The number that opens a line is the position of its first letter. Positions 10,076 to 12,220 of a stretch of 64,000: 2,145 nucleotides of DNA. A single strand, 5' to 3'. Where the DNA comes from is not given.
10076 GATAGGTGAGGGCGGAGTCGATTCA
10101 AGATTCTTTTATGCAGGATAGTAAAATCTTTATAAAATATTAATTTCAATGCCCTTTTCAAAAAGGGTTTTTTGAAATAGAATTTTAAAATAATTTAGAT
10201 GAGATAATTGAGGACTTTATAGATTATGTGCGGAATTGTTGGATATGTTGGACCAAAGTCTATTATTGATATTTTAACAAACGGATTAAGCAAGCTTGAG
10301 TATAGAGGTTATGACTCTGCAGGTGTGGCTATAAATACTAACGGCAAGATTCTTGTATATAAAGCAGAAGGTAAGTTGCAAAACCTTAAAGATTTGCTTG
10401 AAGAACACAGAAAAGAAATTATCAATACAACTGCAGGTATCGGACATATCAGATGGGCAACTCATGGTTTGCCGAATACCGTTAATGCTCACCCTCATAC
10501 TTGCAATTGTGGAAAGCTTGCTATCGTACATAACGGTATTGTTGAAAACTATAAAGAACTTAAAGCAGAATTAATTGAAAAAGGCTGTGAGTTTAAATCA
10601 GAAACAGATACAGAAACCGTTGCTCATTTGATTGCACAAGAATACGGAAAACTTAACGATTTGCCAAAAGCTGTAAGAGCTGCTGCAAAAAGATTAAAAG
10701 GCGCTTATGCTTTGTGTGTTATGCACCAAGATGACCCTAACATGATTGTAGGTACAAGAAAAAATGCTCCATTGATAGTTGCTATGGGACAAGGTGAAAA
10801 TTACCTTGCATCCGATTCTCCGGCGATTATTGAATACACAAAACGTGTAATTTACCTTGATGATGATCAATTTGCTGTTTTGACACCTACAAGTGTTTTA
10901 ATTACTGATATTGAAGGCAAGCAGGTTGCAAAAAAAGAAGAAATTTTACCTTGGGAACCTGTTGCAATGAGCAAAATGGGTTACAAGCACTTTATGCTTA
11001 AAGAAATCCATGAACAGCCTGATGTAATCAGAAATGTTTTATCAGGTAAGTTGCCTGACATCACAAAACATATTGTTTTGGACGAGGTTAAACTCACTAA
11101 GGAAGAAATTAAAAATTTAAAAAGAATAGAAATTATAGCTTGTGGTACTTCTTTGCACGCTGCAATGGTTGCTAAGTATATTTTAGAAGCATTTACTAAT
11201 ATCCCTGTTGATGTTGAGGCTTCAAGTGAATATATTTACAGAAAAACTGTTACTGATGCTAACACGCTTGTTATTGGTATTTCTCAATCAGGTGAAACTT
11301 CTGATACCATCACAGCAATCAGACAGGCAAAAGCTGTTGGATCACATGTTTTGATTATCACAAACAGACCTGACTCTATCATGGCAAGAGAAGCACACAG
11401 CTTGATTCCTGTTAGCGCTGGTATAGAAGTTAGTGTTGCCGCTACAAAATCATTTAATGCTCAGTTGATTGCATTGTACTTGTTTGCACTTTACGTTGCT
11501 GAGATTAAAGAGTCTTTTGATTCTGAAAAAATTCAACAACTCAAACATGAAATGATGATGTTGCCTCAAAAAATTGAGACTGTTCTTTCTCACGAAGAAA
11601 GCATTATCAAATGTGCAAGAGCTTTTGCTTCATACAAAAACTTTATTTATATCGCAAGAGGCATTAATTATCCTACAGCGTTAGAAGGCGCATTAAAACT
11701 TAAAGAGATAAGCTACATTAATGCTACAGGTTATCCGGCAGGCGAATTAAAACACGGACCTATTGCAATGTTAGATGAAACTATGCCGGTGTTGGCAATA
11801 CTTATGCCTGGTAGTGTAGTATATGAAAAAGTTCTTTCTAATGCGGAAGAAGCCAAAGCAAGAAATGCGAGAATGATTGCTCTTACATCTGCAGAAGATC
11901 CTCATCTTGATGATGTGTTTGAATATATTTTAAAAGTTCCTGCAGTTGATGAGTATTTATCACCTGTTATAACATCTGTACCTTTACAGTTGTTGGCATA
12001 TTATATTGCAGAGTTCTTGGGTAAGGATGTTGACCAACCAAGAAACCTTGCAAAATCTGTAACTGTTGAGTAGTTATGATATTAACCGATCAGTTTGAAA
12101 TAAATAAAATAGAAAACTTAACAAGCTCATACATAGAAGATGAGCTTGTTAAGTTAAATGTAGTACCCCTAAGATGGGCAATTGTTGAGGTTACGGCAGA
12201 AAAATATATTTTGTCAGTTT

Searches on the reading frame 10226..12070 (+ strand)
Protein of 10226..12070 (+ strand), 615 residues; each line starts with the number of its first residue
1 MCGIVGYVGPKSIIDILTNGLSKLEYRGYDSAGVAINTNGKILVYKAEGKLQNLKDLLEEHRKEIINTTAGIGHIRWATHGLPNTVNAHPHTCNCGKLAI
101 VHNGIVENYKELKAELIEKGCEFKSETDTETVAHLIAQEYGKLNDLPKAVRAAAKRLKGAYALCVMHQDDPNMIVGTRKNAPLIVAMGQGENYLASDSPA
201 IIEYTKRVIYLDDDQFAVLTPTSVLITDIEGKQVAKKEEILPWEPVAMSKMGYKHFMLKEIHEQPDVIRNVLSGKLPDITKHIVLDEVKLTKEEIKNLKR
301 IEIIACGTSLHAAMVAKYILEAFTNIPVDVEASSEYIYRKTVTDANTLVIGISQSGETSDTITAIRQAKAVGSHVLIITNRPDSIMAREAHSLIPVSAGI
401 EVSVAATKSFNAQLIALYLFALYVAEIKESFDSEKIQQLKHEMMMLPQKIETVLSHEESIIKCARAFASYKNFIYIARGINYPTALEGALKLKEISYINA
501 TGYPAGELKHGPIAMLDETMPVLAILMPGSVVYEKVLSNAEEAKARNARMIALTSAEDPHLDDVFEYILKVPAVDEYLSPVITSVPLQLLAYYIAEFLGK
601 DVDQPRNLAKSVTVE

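Call 66: find_homologous_proteins(query=window:10226-12070:+, max_evalue=1e-50)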
Query window:10226-12070:+ (615 aa): 8000 proteins with E <= 1e-50 among 8000 candidates; the best 120 are listed.
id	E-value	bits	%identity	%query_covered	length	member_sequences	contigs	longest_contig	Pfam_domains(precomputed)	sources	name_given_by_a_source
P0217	0.0e+0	1350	100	100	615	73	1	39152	PF01380.28,PF13522.12,PF13537.12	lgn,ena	-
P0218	0.0e+0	1284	93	100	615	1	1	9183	PF01380.28,PF13522.12,PF13537.12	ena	-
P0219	0.0e+0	1283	93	100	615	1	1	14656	PF01380.28,PF13522.12,PF13537.12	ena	-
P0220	0.0e+0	1260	91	100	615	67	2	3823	PF01380.28,PF13522.12,PF13537.12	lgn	-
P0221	0.0e+0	1259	91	100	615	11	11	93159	PF01380.28,PF13522.12,PF13537.12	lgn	-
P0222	0.0e+0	1255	91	100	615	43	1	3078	PF01380.28,PF13522.12,PF13537.12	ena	-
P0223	0.0e+0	1253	91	100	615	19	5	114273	PF01380.28,PF13522.12,PF13537.12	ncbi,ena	-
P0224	0.0e+0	1251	91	100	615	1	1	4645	PF01380.28,PF13522.12,PF13537.12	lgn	-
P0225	0.0e+0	1251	91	100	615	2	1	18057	PF01380.28,PF13522.12,PF13537.12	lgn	-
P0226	0.0e+0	1251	91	100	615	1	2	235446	PF01380.28,PF13522.12,PF13537.12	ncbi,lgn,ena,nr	ncbi:MAG: glutamine--fructose-6-phosphate transaminase (isomerizing) [Clostridium sp.]|nr:glutamine-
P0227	0.0e+0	1250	90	100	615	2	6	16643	PF01380.28,PF13522.12,PF13537.12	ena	-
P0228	0.0e+0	1244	91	100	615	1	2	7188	PF01380.28,PF13522.12,PF13537.12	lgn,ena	-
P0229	0.0e+0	1242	90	100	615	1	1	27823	PF01380.28,PF13522.12,PF13537.12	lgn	-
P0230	0.0e+0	1236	90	100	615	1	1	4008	PF01380.28,PF13522.12,PF13537.12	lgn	-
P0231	0.0e+0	1232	90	100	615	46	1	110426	PF01380.28,PF13522.12,PF13537.12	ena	-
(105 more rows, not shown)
